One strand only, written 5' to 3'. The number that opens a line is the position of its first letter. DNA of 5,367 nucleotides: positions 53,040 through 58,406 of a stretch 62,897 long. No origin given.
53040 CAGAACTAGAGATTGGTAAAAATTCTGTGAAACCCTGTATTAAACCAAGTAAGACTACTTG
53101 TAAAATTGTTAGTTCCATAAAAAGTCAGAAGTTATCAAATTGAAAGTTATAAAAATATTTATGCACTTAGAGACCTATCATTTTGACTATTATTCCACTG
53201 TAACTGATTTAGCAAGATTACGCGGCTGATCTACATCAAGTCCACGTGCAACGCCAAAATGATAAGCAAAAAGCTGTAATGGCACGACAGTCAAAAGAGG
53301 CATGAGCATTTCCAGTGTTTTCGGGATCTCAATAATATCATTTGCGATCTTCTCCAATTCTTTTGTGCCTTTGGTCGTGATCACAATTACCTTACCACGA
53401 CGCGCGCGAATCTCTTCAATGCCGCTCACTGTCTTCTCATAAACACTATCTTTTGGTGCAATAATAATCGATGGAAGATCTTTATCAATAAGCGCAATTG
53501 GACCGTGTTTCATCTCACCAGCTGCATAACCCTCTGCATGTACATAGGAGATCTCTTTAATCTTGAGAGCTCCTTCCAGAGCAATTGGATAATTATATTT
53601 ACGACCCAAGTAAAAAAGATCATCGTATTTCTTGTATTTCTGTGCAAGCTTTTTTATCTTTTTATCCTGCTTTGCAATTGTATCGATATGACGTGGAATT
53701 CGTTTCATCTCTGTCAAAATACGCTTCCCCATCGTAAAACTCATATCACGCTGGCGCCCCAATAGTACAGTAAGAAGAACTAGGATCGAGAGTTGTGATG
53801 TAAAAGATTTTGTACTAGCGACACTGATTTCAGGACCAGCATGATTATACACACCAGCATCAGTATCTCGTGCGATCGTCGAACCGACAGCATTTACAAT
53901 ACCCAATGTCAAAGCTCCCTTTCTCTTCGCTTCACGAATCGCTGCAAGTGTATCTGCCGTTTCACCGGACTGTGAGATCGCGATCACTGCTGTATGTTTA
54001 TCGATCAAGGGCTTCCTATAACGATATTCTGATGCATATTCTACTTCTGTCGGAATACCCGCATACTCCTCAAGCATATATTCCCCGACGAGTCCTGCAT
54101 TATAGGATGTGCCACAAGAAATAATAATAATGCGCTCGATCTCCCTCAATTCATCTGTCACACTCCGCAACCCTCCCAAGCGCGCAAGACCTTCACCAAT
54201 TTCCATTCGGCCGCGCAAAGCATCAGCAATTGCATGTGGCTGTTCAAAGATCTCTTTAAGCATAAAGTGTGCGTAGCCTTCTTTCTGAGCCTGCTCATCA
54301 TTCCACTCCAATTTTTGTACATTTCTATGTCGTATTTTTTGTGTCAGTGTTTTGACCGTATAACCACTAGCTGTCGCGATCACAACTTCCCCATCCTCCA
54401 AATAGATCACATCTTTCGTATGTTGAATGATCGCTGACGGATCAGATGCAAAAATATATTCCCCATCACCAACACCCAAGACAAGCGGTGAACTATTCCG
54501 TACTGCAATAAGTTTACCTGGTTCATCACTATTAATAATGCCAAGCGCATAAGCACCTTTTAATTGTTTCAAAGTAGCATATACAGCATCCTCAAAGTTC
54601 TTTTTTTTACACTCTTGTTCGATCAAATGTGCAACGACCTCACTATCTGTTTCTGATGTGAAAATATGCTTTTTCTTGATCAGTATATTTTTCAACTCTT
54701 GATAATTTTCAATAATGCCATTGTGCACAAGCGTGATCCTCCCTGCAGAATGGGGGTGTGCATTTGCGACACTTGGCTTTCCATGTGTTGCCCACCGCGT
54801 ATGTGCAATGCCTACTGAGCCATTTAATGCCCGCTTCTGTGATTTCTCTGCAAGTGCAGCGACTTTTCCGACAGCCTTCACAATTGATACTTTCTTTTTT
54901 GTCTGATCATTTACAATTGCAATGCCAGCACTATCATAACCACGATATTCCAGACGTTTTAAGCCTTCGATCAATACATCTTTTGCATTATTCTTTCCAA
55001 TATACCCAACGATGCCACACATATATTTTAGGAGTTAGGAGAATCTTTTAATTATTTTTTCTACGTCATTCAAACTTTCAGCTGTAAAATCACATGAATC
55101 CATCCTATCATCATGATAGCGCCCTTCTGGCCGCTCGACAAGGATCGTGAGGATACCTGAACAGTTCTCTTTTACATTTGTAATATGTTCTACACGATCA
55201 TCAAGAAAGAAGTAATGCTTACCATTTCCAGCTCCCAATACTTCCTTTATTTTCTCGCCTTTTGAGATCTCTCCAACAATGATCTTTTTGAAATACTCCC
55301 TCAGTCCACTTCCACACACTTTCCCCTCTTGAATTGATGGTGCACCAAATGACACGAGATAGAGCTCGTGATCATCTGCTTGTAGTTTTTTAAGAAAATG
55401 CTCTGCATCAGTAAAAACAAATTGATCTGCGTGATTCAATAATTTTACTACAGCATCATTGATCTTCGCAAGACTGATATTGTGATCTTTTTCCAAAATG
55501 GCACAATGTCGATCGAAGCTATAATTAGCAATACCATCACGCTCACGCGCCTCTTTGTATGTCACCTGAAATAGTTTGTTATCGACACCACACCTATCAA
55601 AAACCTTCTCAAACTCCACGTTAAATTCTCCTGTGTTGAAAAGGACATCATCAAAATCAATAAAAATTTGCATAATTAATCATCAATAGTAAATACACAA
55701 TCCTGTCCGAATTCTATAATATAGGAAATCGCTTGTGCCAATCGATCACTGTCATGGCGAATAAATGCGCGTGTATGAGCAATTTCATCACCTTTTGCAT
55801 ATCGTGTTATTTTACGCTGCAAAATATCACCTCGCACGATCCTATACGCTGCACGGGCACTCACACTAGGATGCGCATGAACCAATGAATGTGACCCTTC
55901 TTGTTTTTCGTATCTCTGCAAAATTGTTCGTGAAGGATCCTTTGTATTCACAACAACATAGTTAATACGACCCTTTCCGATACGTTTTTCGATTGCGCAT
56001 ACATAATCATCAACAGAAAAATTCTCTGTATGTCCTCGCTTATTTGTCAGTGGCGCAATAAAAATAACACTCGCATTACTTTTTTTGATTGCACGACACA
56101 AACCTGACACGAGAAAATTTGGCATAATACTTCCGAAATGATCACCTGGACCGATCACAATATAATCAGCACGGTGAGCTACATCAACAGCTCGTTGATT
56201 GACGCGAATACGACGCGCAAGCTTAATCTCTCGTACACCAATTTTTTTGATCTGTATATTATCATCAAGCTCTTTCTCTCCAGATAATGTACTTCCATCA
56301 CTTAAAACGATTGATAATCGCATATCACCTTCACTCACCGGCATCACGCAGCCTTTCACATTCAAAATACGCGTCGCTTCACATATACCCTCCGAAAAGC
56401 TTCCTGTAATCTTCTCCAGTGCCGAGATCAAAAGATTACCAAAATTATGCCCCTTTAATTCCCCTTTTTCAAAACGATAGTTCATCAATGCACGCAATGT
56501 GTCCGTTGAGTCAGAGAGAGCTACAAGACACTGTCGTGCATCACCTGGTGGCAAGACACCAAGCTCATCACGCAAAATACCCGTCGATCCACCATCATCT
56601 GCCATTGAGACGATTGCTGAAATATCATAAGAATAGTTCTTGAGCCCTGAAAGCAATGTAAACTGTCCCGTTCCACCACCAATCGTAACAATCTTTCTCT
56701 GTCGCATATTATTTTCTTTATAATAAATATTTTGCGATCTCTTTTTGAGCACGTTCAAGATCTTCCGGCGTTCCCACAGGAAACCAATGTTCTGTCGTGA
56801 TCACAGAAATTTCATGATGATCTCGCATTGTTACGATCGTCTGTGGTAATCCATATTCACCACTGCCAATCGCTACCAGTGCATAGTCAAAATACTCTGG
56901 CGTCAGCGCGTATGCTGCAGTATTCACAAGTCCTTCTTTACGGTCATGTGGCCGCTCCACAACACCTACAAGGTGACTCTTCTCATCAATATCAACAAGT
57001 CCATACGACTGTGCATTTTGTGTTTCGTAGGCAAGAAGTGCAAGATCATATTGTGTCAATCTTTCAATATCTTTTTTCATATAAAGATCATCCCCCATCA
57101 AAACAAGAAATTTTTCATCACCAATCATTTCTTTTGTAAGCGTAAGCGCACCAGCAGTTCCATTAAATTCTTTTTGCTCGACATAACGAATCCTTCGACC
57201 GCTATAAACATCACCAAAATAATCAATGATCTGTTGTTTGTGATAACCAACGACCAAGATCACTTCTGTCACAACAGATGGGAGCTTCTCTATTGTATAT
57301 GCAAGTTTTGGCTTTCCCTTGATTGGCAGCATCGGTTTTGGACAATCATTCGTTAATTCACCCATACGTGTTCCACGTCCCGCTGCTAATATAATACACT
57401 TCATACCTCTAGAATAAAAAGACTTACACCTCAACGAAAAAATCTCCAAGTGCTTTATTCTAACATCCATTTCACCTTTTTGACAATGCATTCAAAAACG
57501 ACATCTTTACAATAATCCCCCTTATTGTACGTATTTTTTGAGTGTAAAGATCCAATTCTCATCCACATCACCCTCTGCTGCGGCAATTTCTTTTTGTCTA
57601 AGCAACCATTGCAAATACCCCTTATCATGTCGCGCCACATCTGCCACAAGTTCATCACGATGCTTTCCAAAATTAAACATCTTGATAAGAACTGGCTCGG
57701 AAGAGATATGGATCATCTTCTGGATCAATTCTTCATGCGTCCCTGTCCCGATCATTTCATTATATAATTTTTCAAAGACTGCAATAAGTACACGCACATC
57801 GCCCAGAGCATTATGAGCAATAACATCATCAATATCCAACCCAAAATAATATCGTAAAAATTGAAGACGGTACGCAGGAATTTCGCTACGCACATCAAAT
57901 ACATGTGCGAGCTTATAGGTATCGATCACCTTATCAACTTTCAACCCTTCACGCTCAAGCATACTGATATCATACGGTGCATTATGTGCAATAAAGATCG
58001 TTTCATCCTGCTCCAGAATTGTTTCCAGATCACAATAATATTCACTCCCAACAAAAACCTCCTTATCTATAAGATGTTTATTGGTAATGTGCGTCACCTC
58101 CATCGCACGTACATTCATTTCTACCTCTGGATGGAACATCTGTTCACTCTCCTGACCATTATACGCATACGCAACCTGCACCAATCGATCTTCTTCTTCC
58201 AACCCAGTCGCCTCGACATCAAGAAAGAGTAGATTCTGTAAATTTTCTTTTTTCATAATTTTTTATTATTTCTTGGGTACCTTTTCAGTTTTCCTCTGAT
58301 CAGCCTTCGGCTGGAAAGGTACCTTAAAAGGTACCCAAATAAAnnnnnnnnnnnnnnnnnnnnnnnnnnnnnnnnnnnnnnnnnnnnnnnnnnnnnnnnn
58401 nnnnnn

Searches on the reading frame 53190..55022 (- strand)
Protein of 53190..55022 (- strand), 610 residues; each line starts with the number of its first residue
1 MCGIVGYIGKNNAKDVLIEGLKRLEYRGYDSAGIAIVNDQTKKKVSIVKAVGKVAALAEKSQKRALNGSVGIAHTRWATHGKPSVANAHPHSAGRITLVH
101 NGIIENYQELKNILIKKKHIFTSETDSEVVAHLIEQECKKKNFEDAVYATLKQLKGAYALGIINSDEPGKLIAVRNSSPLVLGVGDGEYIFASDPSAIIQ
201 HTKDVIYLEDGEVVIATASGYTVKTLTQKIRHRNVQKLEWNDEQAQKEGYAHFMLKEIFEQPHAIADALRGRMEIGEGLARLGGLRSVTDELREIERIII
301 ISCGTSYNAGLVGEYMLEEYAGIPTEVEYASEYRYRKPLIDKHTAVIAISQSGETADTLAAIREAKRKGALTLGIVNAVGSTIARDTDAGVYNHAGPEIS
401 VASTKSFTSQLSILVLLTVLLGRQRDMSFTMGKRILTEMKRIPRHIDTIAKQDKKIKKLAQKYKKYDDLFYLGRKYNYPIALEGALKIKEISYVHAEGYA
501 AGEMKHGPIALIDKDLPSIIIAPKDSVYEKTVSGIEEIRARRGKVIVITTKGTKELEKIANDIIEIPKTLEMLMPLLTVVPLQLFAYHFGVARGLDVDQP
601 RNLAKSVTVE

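Call 69: search_protein_families(library=pfam, proteins=[window:53190-55022:-], max_evalue=0.0001)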
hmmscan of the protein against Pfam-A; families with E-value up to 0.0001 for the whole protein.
window:53190-55022:- (610 aa): 3 families
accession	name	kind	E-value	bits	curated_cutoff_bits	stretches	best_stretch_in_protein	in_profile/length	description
PF01380.27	SIS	-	1.1e-56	190.7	25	2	292-419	2-130/131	SIS domain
PF13522.11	GATase_6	-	3.8e-21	75.9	27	1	67-194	9-130/130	Glutamine amidotransferase domain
PF13537.11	GATase_7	-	1.5e-16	61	25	1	92-199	20-122/123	Glutamine amidotransferase domain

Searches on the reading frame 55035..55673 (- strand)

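Call 69: search_protein_families(library=pfam, proteins=[window:55035-55673:-], max_evalue=0.0001)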
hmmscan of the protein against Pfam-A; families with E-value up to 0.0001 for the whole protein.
window:55035-55673:- (212 aa): 1 family
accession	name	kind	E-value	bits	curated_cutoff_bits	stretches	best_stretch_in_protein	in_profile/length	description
PF13419.12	HAD_2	-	8.6e-06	26.4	23.8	1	5-141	3-135/178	Haloacid dehalogenase-like hydrolase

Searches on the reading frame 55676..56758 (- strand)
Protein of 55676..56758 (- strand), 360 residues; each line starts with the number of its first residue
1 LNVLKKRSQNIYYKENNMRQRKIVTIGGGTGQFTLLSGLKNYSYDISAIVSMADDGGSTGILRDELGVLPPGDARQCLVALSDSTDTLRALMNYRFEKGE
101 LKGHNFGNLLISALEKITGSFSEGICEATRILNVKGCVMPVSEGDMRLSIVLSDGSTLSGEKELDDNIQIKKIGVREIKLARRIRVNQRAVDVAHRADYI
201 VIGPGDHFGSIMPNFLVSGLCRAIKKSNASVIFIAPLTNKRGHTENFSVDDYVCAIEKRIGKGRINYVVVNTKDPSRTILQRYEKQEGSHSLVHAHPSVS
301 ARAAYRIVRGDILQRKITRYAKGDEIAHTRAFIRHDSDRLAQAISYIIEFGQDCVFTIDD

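Call 69: search_protein_families(library=pfam, proteins=[window:55676-56758:-], max_evalue=0.0001)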
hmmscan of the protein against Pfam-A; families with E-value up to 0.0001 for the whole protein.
window:55676-56758:- (360 aa): 1 family
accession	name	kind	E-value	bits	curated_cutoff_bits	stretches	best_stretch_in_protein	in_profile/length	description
PF01933.23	CofD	-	1.1e-79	268.1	30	1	23-308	1-285/290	2-phospho-L-lactate transferase CofD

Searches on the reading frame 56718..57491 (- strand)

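Call 69: search_protein_families(library=pfam, proteins=[window:56718-57491:-], max_evalue=0.0001)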
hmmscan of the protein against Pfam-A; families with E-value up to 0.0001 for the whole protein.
window:56718-57491:- (257 aa): 3 families
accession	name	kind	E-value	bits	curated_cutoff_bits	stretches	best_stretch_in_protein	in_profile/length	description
PF00483.29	NTP_transferase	-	6e-30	105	21.2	1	31-253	1-243/245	Nucleotidyl transferase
PF12804.13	NTP_transf_3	-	9.1e-14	52.4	27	1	32-143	1-105/160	MobA-like NTP transferase domain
PF01128.25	IspD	-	2.4e-05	24.7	27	1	31-104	2-71/221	2-C-methyl-D-erythritol 4-phosphate cytidylyltransferase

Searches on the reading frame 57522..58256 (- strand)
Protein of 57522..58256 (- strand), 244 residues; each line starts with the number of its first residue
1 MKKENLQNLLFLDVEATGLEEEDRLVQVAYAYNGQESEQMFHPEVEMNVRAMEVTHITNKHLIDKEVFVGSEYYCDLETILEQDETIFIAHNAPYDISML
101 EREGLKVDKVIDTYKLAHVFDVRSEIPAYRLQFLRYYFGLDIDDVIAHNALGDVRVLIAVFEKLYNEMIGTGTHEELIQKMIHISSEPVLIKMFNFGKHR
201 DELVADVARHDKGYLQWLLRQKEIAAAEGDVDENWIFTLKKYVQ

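Call 69: search_protein_families(library=pfam, proteins=[window:57522-58256:-], max_evalue=0.0001)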
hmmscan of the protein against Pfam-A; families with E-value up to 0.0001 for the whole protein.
window:57522-58256:- (244 aa): 2 families
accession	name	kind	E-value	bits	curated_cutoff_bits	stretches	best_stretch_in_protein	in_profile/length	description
PF00929.31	RNase_T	-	2.9e-12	47.9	24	1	11-161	2-164/164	Exonuclease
PF20600.3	ExoX-like_C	-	3.4e-08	33.2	26.5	1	194-221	1-28/30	Exodeoxyribonuclease X-like C-terminal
